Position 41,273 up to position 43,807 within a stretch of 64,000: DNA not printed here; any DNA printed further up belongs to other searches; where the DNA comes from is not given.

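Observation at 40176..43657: P450-reductase natural fusion directly upstream of a Rieske oxygenase that has no reductase of its own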

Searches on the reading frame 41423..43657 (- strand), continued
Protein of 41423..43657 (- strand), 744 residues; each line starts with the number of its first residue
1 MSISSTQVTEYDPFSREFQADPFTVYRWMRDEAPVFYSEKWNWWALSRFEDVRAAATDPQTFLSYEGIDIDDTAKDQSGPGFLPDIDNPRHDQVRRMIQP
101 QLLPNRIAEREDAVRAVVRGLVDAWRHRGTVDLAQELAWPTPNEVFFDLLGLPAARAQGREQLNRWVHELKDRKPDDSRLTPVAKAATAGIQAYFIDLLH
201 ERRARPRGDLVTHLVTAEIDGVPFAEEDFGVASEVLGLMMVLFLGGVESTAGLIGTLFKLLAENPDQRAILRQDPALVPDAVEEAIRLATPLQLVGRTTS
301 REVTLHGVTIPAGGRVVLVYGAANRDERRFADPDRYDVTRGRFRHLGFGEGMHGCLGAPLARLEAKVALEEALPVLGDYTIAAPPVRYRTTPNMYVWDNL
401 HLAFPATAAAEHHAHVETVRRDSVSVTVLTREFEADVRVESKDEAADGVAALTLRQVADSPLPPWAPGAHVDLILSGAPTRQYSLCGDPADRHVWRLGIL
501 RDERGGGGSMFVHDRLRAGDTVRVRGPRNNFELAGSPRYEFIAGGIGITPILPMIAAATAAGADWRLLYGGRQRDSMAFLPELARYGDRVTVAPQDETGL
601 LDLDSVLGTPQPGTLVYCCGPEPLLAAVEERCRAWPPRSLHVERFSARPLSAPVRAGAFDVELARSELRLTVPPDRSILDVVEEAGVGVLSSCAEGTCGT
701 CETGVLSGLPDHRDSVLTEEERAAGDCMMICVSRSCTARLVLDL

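Call 16: search_solved_structures(query=window:41423-43657:-, max_evalue=1e-100, show_alignments=2)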
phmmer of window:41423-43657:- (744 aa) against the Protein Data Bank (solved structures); distinct sequences matched with E-value up to 1e-100: 2.
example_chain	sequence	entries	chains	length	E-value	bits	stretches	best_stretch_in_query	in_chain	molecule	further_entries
6kbh_A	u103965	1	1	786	2.9e-130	439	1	7-744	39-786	Cytochrome P450 monooxygenase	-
6laa_A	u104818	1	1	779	1.5e-114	387.1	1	9-744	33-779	Cytochrome P450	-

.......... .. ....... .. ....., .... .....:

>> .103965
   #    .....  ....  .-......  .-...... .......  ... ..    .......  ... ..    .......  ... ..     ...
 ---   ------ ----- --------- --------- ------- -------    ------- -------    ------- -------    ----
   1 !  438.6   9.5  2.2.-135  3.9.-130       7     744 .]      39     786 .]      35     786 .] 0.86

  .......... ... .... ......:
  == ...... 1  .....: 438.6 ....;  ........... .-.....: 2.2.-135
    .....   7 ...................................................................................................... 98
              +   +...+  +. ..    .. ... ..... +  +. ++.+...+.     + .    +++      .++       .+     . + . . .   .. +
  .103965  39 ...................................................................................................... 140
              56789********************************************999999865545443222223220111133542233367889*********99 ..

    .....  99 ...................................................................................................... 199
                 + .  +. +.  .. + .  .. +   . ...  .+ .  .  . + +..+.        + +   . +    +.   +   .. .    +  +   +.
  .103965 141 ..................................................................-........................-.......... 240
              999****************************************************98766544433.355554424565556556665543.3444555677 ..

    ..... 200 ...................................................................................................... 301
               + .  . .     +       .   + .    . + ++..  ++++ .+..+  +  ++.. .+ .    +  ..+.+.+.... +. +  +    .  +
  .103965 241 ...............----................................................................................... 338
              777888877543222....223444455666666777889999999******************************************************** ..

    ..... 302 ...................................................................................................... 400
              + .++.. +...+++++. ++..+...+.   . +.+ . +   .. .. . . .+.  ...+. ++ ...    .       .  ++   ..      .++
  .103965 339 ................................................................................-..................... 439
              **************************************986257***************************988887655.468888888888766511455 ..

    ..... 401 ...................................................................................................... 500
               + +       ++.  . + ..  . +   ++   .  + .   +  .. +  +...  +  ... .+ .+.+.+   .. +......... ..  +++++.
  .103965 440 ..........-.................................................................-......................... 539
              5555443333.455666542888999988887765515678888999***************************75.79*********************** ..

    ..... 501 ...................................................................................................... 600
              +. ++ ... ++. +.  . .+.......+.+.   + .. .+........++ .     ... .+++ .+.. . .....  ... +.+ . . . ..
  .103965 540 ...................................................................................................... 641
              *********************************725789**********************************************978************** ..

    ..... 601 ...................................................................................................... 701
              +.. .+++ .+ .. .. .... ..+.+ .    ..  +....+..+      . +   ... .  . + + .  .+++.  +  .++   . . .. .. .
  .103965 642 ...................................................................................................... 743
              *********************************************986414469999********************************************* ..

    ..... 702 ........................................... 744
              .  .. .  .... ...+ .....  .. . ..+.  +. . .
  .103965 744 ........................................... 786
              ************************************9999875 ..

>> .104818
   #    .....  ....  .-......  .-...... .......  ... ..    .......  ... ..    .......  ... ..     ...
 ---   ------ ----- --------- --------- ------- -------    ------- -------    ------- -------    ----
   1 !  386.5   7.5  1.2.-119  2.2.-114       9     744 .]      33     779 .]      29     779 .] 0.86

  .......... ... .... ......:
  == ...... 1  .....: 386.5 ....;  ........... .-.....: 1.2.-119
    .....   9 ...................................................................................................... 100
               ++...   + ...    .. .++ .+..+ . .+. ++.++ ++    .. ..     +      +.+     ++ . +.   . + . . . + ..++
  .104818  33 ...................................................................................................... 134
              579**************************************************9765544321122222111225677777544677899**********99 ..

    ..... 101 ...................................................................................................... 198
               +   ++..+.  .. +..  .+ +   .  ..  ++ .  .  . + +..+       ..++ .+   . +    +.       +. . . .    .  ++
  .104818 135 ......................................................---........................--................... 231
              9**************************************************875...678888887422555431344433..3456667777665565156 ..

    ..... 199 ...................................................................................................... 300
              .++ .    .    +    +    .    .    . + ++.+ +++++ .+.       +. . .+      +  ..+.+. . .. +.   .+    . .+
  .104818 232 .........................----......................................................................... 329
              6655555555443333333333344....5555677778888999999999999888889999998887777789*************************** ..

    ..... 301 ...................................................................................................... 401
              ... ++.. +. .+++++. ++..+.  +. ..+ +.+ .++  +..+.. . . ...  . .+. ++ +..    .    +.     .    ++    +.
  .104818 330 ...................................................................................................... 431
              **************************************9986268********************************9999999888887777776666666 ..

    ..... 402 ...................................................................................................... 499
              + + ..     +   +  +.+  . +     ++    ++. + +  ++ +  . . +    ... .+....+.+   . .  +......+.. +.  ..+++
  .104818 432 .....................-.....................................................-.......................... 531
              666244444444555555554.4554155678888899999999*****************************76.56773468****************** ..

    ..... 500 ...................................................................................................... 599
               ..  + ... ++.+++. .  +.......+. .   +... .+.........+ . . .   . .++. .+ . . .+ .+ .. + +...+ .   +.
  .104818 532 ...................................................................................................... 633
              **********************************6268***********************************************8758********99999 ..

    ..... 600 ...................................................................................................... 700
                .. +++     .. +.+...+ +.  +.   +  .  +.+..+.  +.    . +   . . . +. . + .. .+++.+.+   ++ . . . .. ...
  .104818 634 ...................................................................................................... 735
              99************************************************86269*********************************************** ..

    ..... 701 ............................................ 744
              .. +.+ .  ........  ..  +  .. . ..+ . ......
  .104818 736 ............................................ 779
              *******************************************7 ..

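Call 18: find_related_loci(query=A1, collection=genome_contigs, flank=10000)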
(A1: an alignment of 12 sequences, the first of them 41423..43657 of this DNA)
Query A1 (744 aa) in genome_contigs; peptide patterns used: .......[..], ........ (x = any residue, [..] = any of these).
217 stretches matched a pattern; 108 encode a relative of the query (tblastn E <= 1e-3); the best 80 are kept; 80 distinct loci.
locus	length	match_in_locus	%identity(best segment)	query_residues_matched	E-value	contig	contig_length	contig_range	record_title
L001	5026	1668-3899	90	1-744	0e+0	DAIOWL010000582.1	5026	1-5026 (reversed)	MAG TPA_asm: Streptosporangiaceae bacterium isolate CTOTU28759 NODE_947_length_5026_cov_7.887548, whole genome shotgun s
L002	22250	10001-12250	89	1-744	0e+0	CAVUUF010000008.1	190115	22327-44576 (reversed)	MAG: uncultured Actinomycetota bacterium isolate MFD09603.bin.1.110 genome assembly, contig: contig_1984, whole genome s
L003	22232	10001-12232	90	1-744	0e+0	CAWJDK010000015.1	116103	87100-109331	MAG: uncultured Actinomycetes bacterium isolate MFD09603.bin.2.276 genome assembly, contig: contig_27172, whole genome s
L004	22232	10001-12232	90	1-744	0e+0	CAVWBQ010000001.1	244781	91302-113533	MAG: uncultured Actinomycetota bacterium isolate MFD05502.bin.2.70 genome assembly, contig: contig_1057, whole genome sh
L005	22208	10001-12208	87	8-744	0e+0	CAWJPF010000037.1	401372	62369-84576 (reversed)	MAG: uncultured Actinomycetota bacterium isolate MFD04434.bin.2.32 genome assembly, contig: contig_8967, whole genome sh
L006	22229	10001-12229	88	1-744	0e+0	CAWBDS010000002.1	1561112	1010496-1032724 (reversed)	MAG: uncultured Actinomycetes bacterium isolate MFD09603.bin.1.137 genome assembly, contig: contig_10195, whole genome s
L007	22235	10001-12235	88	1-744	0e+0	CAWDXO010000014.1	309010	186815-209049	MAG: uncultured Actinomycetes bacterium isolate MFD05705.bin.1.160 genome assembly, contig: contig_3818, whole genome sh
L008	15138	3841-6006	90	10-744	0e+0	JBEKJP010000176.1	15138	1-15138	MAG: Streptosporangiaceae bacterium isolate SPRUCE 326 SPRUCE_326_176, whole genome shotgun sequence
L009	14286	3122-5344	86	5-744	0e+0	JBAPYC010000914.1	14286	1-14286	MAG: Streptosporangiaceae bacterium isolate MFD00259_ilm_asm_bin16 k127_178268, whole genome shotgun sequence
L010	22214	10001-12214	86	8-744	0e+0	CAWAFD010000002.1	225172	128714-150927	MAG: uncultured Actinomycetota bacterium isolate MFD09603.bin.3.79 genome assembly, contig: contig_15006, whole genome s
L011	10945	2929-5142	84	1-744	0e+0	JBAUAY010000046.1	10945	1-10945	MAG: Streptosporangiaceae bacterium isolate MFD10888_ilm_asm_bin15 k127_412550, whole genome shotgun sequence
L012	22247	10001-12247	79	1-744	0e+0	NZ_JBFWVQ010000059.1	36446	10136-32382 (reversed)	MAG: Pseudonocardia sp. isolate CA_2019_TPBF_98 NODE_6497_length_36446_cov_13.194499_TPBF, whole genome shotgun sequence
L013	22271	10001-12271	78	1-744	0e+0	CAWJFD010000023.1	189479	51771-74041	MAG: uncultured Actinomycetota bacterium isolate MFD09212.bin.2.31 genome assembly, contig: contig_54090, whole genome s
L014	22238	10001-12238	78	1-744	0e+0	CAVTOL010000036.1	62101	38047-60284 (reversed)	MAG: uncultured Actinomycetota bacterium isolate MFD00822.bin.1.230 genome assembly, contig: contig_87382, whole genome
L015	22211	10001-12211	79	10-744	0e+0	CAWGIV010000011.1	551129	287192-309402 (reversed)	MAG: uncultured Actinomycetota bacterium isolate MFD09603.bin.2.264 genome assembly, contig: contig_33192, whole genome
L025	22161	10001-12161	91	10-744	0e+0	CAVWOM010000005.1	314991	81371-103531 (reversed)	MAG: uncultured Actinomycetota bacterium isolate MFD09603.bin.1.131 genome assembly, contig: contig_2016, whole genome s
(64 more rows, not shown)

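Call 26: search_protein_families(library=pfam, proteins=[L008:6074-7147:+, L008:8831-9343:-, L009:5436-6713:+, L009:6670-7992:+, L009:8946-10340:+, L025:12601-13290:+, L008:2554-3597:-, L009:1731-3032:-, L008:1436-2083:+, L009:8038-9195:+])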
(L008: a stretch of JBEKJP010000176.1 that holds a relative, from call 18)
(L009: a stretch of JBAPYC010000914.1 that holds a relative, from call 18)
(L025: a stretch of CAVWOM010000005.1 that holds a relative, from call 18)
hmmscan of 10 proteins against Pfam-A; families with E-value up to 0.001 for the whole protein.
L008:6074-7147:+ (357 aa): 0 families

L008:8831-9343:- (170 aa): 0 families

L009:5436-6713:+ (425 aa): 3 families
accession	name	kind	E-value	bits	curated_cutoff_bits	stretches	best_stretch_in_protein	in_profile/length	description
PF13556.12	HTH_30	-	3.4e-20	72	27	1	339-396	1-58/59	PucR C-terminal helix-turn-helix domain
PF17853.6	GGDEF_2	-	1.4e-08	35.4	24.5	1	169-283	18-115/116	GGDEF-like domain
PF02954.25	HTH_8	-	0.00017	21.7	22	1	349-373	17-41/42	Bacterial regulatory protein, Fis family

L009:6670-7992:+ (440 aa): 1 family
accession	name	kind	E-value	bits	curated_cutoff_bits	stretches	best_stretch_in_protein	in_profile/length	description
PF01266.30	DAO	-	1.7e-42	146.6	27.9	1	46-398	3-353/353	FAD dependent oxidoreductase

L009:8946-10340:+ (464 aa): 4 families
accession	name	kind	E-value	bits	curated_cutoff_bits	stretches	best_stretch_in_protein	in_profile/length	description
PF01053.26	Cys_Met_Meta_PP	-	2.7e-130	434.8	27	1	87-460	1-380/381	Cys/Met metabolism PLP-dependent enzyme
PF00155.27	Aminotran_1_2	-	1.2e-06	28.5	19.7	1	147-264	55-194/361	Aminotransferase class I and II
PF00266.25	Aminotran_5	-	7.3e-05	22.3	21.5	1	207-282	127-203/371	Aminotransferase class-V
PF01041.23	DegT_DnrJ_EryC1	-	0.00023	20.9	19.8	1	137-301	27-192/360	DegT/DnrJ/EryC1/StrS aminotransferase family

L025:12601-13290:+ (229 aa): 0 families

L008:2554-3597:- (347 aa): 4 families
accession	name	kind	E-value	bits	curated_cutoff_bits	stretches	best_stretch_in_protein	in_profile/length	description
PF13377.12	Peripla_BP_3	-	3e-32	112.4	26.5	1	179-341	2-167/167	Periplasmic binding protein-like domain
PF00532.27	Peripla_BP_1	-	1.5e-21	77.6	22.2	1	69-315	2-257/281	Periplasmic binding proteins and sugar binding domain of LacI family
PF00356.27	LacI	-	2.4e-15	56.5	27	1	12-57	1-46/46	Bacterial regulatory proteins, lacI family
PF13407.12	Peripla_BP_4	-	0.00041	20.4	35.1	1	71-317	1-252/258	Periplasmic binding protein domain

L009:1731-3032:- (433 aa): 0 families

L008:1436-2083:+ (215 aa): 0 families

L009:8038-9195:+ (385 aa): 2 families
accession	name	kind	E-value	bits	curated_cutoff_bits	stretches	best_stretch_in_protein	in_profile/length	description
PF00848.25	Ring_hydroxyl_A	-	4.7e-44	151.2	24.9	1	179-375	2-207/208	Ring hydroxylating alpha subunit (catalytic domain)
PF00355.32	Rieske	-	2.1e-19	69.7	20.3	1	35-119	1-82/88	Rieske [2Fe-2S] domain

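Call 39: search_protein_families(library=pfam, proteins=[L008:6011-7330:-], max_evalue=0.01)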
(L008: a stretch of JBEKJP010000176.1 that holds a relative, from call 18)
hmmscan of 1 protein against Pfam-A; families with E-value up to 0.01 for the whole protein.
L008:6011-7330:- (439 aa): 1 family
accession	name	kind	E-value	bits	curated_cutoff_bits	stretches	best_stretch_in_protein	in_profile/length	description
PF03583.20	LIP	-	0.00032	20.6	23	0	160-228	24-87/286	Secretory lipase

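Call 49: find_encoding_contigs(protein=P0098, flank=7000, max_places=1)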
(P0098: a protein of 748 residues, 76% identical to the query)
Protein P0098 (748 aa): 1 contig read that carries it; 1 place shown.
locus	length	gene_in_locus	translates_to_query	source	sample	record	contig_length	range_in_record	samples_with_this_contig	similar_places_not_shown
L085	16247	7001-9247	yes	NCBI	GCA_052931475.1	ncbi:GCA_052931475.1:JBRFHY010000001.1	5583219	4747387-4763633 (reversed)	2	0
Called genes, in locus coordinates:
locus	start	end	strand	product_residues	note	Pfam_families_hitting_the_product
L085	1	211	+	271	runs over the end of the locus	PF00005:ABC_tran, PF13304:AAA_21 (faint)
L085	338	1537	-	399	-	PF05721:PhyH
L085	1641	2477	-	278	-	PF00248:Aldo_ket_red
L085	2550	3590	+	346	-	PF00356:LacI, PF13407:Peripla_BP_4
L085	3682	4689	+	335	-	PF01408:GFO_IDH_MocA, PF02894:GFO_IDH_MocA_C, PF22725:GFO_IDH_MocA_C3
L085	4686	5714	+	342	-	PF01408:GFO_IDH_MocA, PF22725:GFO_IDH_MocA_C3, PF02894:GFO_IDH_MocA_C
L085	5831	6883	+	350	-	PF00356:LacI, PF00532:Peripla_BP_1, PF13407:Peripla_BP_4, PF13377:Peripla_BP_3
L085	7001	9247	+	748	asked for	PF00067:p450, PF00175:NAD_binding_1 (faint), PF00111:Fer2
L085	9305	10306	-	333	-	PF00356:LacI, PF00532:Peripla_BP_1, PF13407:Peripla_BP_4 (faint), PF13377:Peripla_BP_3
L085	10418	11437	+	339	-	PF01408:GFO_IDH_MocA, PF02894:GFO_IDH_MocA_C, PF22725:GFO_IDH_MocA_C3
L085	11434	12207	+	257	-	PF01261:AP_endonuc_2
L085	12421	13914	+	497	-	PF02447:GntP_permease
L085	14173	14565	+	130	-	PF01361:Tautomerase, PF14552:Tautomerase_2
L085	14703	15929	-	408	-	PF06081:ArAE_1, PF13515:FUSC_2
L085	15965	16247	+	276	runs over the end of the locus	PF08220:HTH_DeoR, PF08279:HTH_11 (weak), PF00455:DeoRC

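Call 50: find_encoding_contigs(protein=P0016, flank=7000, max_places=1)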
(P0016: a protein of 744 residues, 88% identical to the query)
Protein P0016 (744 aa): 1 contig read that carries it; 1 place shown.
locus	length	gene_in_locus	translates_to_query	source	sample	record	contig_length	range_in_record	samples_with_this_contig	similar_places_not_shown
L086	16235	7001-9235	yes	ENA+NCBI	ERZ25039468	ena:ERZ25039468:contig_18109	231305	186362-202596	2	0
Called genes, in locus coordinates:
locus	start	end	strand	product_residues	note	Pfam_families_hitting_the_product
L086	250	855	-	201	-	PF03167:UDG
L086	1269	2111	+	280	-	PF10502:Peptidase_S26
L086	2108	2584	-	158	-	PF13404:HTH_AsnC-type, PF13412:HTH_24, PF01037:AsnC_trans_reg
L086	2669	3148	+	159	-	PF09391:DUF2000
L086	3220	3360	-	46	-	-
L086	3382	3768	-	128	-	-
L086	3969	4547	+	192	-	PF01872:RibD_C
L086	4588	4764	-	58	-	-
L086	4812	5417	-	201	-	-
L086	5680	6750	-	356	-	PF00356:LacI, PF00532:Peripla_BP_1, PF13407:Peripla_BP_4 (weak), PF13377:Peripla_BP_3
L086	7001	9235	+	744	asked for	PF00067:p450, PF00175:NAD_binding_1 (faint), PF00111:Fer2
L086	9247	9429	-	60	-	-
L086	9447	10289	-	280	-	PF00376:MerR, PF13411:MerR_1, PF06445:GyrI-like (weak)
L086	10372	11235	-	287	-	-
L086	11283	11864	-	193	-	-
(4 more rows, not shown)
